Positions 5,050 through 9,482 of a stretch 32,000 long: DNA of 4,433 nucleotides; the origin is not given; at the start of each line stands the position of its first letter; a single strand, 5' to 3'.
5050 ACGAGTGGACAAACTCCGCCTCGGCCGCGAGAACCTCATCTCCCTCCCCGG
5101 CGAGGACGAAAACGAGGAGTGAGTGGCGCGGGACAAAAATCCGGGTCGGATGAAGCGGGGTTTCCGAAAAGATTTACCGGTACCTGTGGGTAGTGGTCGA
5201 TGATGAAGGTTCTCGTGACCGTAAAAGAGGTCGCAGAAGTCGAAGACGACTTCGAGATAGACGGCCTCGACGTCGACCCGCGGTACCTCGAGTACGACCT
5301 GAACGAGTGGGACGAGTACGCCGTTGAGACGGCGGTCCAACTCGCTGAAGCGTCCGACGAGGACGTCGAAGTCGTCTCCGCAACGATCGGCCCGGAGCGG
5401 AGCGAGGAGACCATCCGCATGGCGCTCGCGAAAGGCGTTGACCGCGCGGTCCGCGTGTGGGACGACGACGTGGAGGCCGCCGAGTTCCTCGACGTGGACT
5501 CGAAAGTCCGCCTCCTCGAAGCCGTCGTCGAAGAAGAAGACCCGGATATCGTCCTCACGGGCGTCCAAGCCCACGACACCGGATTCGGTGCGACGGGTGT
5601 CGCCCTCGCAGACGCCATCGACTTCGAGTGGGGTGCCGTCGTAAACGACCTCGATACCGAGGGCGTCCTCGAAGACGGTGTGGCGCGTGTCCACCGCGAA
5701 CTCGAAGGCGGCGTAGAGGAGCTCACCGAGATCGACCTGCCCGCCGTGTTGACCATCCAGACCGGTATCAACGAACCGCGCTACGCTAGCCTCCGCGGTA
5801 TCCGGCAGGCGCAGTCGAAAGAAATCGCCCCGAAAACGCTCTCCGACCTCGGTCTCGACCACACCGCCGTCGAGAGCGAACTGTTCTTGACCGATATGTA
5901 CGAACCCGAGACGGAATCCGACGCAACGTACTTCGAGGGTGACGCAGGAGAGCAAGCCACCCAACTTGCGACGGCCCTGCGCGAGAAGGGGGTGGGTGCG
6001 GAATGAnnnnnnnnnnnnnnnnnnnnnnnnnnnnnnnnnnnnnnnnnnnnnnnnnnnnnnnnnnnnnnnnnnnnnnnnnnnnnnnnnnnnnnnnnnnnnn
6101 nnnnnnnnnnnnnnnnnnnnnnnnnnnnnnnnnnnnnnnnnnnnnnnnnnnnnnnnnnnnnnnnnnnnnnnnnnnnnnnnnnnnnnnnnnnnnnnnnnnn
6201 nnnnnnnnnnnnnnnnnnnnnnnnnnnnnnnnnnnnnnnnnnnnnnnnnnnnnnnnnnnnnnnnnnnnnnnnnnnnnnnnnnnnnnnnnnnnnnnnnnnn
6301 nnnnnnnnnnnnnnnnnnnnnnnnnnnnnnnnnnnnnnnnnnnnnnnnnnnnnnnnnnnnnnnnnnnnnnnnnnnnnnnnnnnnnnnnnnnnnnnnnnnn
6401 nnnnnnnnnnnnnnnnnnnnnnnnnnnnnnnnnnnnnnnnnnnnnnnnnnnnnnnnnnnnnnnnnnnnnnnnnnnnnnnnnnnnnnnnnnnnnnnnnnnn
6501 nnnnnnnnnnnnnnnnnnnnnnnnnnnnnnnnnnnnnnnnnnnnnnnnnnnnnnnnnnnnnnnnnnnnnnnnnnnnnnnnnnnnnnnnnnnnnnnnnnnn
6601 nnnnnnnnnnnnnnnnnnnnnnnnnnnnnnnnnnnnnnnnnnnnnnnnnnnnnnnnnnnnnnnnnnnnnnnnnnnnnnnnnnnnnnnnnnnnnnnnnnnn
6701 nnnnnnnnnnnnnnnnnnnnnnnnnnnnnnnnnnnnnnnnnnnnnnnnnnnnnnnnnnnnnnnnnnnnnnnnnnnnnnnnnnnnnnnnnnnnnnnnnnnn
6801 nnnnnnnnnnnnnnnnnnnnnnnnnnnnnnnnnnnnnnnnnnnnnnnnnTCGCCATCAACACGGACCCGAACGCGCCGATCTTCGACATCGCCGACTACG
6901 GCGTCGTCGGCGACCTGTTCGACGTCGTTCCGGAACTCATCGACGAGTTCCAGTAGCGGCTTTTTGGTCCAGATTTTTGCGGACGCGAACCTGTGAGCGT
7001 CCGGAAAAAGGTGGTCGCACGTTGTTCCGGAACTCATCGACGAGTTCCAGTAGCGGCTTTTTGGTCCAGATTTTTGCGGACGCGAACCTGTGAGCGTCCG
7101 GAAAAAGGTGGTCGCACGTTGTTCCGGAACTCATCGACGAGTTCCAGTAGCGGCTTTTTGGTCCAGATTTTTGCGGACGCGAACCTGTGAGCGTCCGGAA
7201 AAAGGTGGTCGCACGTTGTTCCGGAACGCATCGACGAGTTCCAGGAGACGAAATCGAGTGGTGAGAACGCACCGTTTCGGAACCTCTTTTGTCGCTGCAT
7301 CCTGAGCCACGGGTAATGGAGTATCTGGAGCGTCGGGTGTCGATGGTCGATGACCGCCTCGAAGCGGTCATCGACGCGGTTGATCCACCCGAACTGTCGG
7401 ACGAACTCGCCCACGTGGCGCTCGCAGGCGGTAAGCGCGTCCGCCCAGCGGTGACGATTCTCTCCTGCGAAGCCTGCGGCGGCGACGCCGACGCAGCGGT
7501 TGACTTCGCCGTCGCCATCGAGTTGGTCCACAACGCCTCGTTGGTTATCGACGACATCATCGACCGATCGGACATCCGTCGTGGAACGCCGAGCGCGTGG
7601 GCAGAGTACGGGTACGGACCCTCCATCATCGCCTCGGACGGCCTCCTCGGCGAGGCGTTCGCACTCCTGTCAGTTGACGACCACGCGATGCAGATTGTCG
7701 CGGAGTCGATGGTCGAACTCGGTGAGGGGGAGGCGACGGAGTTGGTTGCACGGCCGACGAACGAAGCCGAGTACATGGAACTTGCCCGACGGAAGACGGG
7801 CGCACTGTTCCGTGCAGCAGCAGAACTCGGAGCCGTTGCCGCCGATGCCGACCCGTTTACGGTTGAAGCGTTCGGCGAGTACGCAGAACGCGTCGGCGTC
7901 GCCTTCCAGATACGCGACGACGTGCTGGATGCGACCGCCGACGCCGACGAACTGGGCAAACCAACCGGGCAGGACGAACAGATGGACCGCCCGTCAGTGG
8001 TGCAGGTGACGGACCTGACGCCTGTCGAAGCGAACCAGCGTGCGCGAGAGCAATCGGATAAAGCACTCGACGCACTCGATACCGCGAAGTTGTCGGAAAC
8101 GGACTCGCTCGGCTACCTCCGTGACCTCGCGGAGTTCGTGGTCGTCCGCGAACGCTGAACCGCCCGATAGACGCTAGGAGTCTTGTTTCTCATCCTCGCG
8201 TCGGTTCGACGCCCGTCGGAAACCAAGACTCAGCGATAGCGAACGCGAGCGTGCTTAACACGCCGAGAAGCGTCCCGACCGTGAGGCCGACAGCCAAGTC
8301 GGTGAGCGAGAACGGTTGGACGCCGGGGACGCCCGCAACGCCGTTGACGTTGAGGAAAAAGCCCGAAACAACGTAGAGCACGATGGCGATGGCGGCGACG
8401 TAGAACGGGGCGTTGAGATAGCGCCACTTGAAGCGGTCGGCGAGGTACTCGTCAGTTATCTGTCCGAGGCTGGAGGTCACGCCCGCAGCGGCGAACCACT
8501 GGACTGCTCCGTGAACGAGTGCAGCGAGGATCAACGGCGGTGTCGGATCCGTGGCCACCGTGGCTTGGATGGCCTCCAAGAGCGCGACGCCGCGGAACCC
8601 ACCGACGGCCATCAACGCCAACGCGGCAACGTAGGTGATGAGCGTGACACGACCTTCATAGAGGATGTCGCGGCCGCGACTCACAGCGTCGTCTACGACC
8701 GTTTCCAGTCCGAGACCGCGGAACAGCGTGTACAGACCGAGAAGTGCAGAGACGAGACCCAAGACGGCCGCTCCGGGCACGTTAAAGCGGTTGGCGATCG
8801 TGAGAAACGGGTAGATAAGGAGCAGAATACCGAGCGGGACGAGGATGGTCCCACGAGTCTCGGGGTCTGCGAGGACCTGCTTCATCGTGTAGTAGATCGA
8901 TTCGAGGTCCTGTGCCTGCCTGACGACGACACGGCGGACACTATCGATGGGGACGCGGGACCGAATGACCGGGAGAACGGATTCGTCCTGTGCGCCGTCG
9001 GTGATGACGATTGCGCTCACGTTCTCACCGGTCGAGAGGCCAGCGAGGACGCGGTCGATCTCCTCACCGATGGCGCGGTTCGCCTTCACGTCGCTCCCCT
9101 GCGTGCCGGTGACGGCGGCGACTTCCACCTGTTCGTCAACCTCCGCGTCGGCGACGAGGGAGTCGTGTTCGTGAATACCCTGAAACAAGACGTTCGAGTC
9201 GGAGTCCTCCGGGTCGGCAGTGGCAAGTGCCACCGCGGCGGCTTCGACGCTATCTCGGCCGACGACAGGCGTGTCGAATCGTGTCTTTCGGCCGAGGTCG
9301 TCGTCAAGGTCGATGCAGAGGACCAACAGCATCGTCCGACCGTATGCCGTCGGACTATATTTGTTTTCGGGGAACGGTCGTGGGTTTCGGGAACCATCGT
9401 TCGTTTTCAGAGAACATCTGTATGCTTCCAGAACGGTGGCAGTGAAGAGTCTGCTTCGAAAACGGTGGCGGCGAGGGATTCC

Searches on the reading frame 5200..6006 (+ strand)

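Call 12: search_protein_families(library=pfam, proteins=[window:5200-6006:+])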
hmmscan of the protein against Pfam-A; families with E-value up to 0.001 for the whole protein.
window:5200-6006:+ (268 aa): 1 family
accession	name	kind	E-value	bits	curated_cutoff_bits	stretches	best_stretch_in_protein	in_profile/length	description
PF01012.27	ETF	-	7.9e-31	107.7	26.7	1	30-213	9-177/181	Electron transfer flavoprotein domain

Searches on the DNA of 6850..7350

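Call 21: search_rna_families(source=window, start=6850, end=7350, threshold=evalue, max_evalue=10)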
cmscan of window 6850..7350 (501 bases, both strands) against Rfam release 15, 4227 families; matches with E-value up to 10: 0.
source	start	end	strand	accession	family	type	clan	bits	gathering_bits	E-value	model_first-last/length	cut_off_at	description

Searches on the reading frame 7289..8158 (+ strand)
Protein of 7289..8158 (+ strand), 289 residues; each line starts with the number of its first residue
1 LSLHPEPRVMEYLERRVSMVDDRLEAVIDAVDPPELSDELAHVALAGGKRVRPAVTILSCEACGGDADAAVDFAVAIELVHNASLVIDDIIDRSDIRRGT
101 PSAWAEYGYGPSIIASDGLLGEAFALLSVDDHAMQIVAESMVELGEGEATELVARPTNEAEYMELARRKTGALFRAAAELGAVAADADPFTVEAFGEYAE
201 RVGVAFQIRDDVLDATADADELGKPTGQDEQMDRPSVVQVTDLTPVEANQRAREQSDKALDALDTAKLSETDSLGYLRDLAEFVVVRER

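Call 12: search_protein_families(library=pfam, proteins=[window:7289-8158:+])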
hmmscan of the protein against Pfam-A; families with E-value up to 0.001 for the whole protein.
window:7289-8158:+ (289 aa): 1 family
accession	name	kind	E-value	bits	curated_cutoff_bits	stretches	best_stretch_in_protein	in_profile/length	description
PF00348.22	polyprenyl_synt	-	1e-57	195.7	27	1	35-251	3-227/251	Polyprenyl synthetase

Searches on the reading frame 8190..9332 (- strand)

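Call 12: search_protein_families(library=pfam, proteins=[window:8190-9332:-])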
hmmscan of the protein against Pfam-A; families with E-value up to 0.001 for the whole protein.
window:8190-9332:- (380 aa): 1 family
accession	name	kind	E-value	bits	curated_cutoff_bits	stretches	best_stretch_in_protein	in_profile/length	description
PF04123.18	DUF373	-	2e-111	373.1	28.3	1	2-356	2-333/335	Domain of unknown function (DUF373)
